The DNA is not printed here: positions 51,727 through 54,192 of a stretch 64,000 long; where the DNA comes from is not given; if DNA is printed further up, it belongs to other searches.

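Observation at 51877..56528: Compact phosphonoglycan pathway with a Ppd-reductase fusion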

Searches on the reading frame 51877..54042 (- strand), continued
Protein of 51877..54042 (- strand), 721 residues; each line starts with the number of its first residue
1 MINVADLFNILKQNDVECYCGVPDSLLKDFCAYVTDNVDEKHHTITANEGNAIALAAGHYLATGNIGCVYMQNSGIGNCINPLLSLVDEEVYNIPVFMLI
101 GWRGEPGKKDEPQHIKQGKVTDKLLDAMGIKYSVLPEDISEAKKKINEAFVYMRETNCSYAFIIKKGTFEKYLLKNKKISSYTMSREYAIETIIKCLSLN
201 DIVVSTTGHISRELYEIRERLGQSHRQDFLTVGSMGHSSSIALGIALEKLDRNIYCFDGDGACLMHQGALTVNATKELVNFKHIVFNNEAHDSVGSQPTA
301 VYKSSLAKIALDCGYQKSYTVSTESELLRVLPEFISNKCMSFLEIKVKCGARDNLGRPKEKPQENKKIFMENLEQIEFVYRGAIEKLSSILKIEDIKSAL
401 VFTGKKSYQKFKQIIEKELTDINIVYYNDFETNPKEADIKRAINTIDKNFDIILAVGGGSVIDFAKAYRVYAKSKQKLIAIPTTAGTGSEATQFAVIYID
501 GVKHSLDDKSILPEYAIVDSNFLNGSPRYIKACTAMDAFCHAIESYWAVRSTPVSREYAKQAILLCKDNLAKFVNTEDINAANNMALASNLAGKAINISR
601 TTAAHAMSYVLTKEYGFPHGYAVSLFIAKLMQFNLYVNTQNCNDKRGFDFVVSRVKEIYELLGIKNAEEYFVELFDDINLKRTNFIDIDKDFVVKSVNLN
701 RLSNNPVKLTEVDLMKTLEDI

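Call 99: fold_search(model_id=the predicted structure, library=pdb)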
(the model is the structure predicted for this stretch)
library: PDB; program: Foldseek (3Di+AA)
matches with E <= 10: 1565; with E <= 0.001: 655
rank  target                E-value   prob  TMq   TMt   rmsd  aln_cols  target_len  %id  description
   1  8zwd_I                4.2e-23  1.00  0.42  0.78   3.4       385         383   25  Crystal structure of methanol dehydrogenase1 from Bacillus methanolicus (released 2025-06-18)
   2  6jko_A                1.4e-22  1.00  0.43  0.79   3.2       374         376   25  Crystal structure of sulfoacetaldehyde reductase from Bifidobacterium kashiwanohense (released 2019-06-12)
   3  6scg_B                2.1e-22  1.00  0.43  0.76   3.0       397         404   24  Structure of AdhE form 1 (released 2020-08-26)
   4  8zrl_A                3.7e-22  1.00  0.42  0.77   3.0       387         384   26  Crystal structure of methanol dehydrogenase2 from Bacillus methanolicus complexed with an inhibitor (released 2025-06-11)
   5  5yvr                  1.6e-21  1.00  0.42  0.72   3.6       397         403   23  Crystal Structure of the H277A mutant of ADH/D1, an archaeal halo-thermophilic Red Sea brine pool alcohol dehydrogenase (released 2017-12-27)
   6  5br4_B                1.6e-21  1.00  0.43  0.78   3.1       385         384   23  E. coli lactaldehyde reductase (FucO) M185C mutant (released 2015-12-23)
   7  6sci_B                2.2e-21  1.00  0.43  0.75   3.1       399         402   23  Structure of AdhE form 1 (released 2020-08-26)
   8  8uhw_B                2.6e-21  1.00  0.44  0.37  24.8       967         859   16  The structure of the Clostridium thermocellum AdhE spirosome (released 2024-08-21)
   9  8zwd_J                3.1e-21  1.00  0.37  0.70   6.8       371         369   26  Crystal structure of methanol dehydrogenase1 from Bacillus methanolicus (released 2025-06-18)
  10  6sci_A                4.2e-21  1.00  0.43  0.75   3.0       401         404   23  Structure of AdhE form 1 (released 2020-08-26)
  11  5br4_A                5.9e-21  1.00  0.43  0.78   3.1       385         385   23  E. coli lactaldehyde reductase (FucO) M185C mutant (released 2015-12-23)
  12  2bi4_A                6.2e-21  1.00  0.43  0.80   2.9       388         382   23  Lactaldehyde:1,2-propanediol oxidoreductase of Escherichia coli (released 2005-07-06)
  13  3zdr                  6.2e-21  1.00  0.43  0.75   3.7       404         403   23  Structure of the Alcohol dehydrogenase (ADH) domain of a bifunctional ADHE dehydrogenase from Geobacillus thermoglucosid (released 2013-10-02)
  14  7qnj_AAA              6.6e-21  1.00  0.43  0.79   2.9       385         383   23  CRYSTAL STRUCTURE OF E.coli ALCOHOL DEHYDROGENASE - FucO MUTANT F254I COMPLEXED WITH FE, NAD+, AND GLYCEROL (released 2022-10-19)
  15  8zwd_A                6.6e-21  1.00  0.38  0.68   6.8       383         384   25  Crystal structure of methanol dehydrogenase1 from Bacillus methanolicus (released 2025-06-18)
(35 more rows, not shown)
